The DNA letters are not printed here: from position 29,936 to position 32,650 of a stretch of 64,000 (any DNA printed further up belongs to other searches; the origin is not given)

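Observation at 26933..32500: Second, paralogous pseudopilin cassette with an 804-aa GspK-like giant and a repetitive amphipathic secreted protein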

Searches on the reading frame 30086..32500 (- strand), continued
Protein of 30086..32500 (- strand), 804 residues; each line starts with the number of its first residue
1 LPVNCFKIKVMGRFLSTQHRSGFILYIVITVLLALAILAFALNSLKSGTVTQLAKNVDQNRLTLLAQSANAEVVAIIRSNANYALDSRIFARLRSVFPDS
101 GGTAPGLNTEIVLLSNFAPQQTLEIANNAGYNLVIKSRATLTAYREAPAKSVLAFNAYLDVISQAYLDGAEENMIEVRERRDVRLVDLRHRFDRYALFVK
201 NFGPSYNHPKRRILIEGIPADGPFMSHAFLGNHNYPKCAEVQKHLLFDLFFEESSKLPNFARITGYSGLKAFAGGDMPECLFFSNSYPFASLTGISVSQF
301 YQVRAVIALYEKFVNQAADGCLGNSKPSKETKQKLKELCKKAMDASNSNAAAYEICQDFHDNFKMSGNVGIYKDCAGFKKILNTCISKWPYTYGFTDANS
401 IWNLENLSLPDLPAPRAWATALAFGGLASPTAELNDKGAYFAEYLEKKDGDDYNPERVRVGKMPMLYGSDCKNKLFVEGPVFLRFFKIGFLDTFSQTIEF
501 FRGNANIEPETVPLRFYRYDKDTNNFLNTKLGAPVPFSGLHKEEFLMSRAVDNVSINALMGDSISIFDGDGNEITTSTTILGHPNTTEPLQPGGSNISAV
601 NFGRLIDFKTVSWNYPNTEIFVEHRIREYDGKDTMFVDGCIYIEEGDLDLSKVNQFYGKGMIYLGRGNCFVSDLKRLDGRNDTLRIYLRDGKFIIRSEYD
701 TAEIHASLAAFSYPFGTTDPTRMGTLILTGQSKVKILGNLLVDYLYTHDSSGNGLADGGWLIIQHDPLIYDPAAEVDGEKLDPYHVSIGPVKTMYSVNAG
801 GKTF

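Call 58: fold_search(model_id=the predicted structure, library=pdb)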
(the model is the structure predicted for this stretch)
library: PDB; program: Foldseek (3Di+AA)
matches with E <= 10: 274; with E <= 0.001: 0
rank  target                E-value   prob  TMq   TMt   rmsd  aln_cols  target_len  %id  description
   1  5wd6_B                9.1e-02  0.25  0.07  0.22  11.3       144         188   10  bovine salivary protein form 30b (released 2018-07-11)
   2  5d9r                  3.4e-01  0.18  0.07  0.27  12.5       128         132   14  Crystal structure of a conserved domain in the intermembrane space region of the plastid division protein ARC6 (released 2015-11-11)
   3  4kgh_B                3.6e-01  0.10  0.06  0.19   6.6        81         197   16  Crystal Structure of human splunc1 lacking the secretion signal sequence (released 2013-09-25)
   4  6o1t_B                4.2e-01  0.13  0.07  0.22  11.3       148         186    9  BOVINE SALIVARY PROTEIN FORM 30B WITH OLEIC ACID (released 2019-03-13)
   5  5nxk_A                4.5e-01  0.12  0.08  0.18  13.0       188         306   13  L. reuteri 53608 SRRP (released 2018-03-21)
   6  3wz5_C                4.7e-01  0.15  0.07  0.29  12.5       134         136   13  Structure of the periplasmic domain of DotI (crystal form II) (released 2015-06-10)
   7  4n3v_A                4.7e-01  0.07  0.06  0.18  21.5       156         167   12  Crystal structure of a bile-acid 7-alpha dehydratase (CLOHIR_00079) from Clostridium hiranonis DSM 13275 at 1.89 A res (released 2013-12-04)
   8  5had                  5.3e-01  0.15  0.07  0.27  12.6       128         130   15  Crystal structure of intermembrane space region of chloroplast protein ARC6 (released 2017-01-18)
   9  5xbp_C                5.9e-01  0.11  0.07  0.20  16.3       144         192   12  Oxygenase component of 3-nitrotoluene dioxygenase from Diaphorobacter sp. strain DS2 (released 2017-04-19)
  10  3rob_A                5.9e-01  0.08  0.07  0.23  15.3       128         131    9  The crystal structure of a conserved protein from Planctomyces limnophilus DSM 3776 (released 2011-05-11)
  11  5i7k_A                5.9e-01  0.06  0.06  0.17  19.6       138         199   12  Crystal Structure of Human SPLUNC1 Dolphin Mutant D1 (G58A, S61A, G62E, G63D, G66D, I67T) (released 2016-05-18)
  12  8rj3_D                6.3e-01  0.35  0.06  0.34   3.7        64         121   11  Human RAD52 open ring conformation (released 2024-04-24)
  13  2bmo_B                6.6e-01  0.09  0.07  0.20  16.9       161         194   11  The Crystal Structure of Nitrobenzene Dioxygenase (released 2005-05-04)
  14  8rj3_C                7.4e-01  0.13  0.06  0.30  16.1        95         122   14  Human RAD52 open ring conformation (released 2024-04-24)
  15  5wd6_A                7.9e-01  0.10  0.06  0.20  11.9       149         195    9  bovine salivary protein form 30b (released 2018-07-11)
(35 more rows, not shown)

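Call 76: search_protein_families(library=pfam, alignment_id=A5, max_evalue=0.00001)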
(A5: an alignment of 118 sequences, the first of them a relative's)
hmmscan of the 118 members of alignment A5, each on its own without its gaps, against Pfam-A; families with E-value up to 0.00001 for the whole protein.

A. member 1, L070:4296-4898:+ (200 aa): 0 families

B. families by the number of members that match (of 118 scanned): 104 families (the first 25 are shown)
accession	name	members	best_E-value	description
PF14559.12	TPR_19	7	1.1e-74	Tetratricopeptide repeat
PF13428.12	TPR_14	7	4.5e-70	Tetratricopeptide repeat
PF13431.12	TPR_17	6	2.3e-112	Tetratricopeptide repeat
PF13432.12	TPR_16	6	2.4e-82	Tetratricopeptide repeat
PF12895.13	ANAPC3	6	6.8e-35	Anaphase-promoting complex, cyclosome, subunit 3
PF07719.23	TPR_2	5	9.5e-133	Tetratricopeptide repeat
PF13174.12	TPR_6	5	3e-59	Tetratricopeptide repeat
PF01471.23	PG_binding_1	5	5.2e-32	Putative peptidoglycan binding domain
PF00691.25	OmpA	5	9e-24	OmpA family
PF04773.18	FecR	5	4.5e-16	FecR protein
PF13414.12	TPR_11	4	7.2e-142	TPR repeat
PF00515.34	TPR_1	4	8.9e-136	Tetratricopeptide repeat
PF13181.12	TPR_8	4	2.8e-119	Tetratricopeptide repeat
PF23914.1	TPR_CcmH_CycH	4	5.5e-46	Cytochrome c-type biogenesis protein H TPR domain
PF03372.29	Exo_endo_phos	4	3.4e-28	Endonuclease/Exonuclease/phosphatase family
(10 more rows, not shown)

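Call 84: search_protein_families(library=pfam, alignment_id=A7, max_evalue=0.1)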
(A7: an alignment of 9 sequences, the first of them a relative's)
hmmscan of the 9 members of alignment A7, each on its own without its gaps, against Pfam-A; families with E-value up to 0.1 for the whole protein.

A. member 1, L070:8763-9986:+ (407 aa): 1 family
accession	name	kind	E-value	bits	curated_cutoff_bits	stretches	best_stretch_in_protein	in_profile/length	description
PF25610.1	HR1_TOCA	-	0.025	15.3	27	1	84-154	17-86/90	TOCA family HR1 domain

B. families by the number of members that match (of 9 scanned): 5 families
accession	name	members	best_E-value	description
PF02996.22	Prefoldin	1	0.013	Prefoldin subunit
PF25610.1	HR1_TOCA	1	0.025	TOCA family HR1 domain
PF14308.11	DnaJ-X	1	0.053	X-domain of DnaJ-containing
PF02916.20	DNA_PPF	1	0.055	DNA polymerase processivity factor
PF25450.1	Rab11-FIP3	1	0.075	Rab11-FIP3-like domain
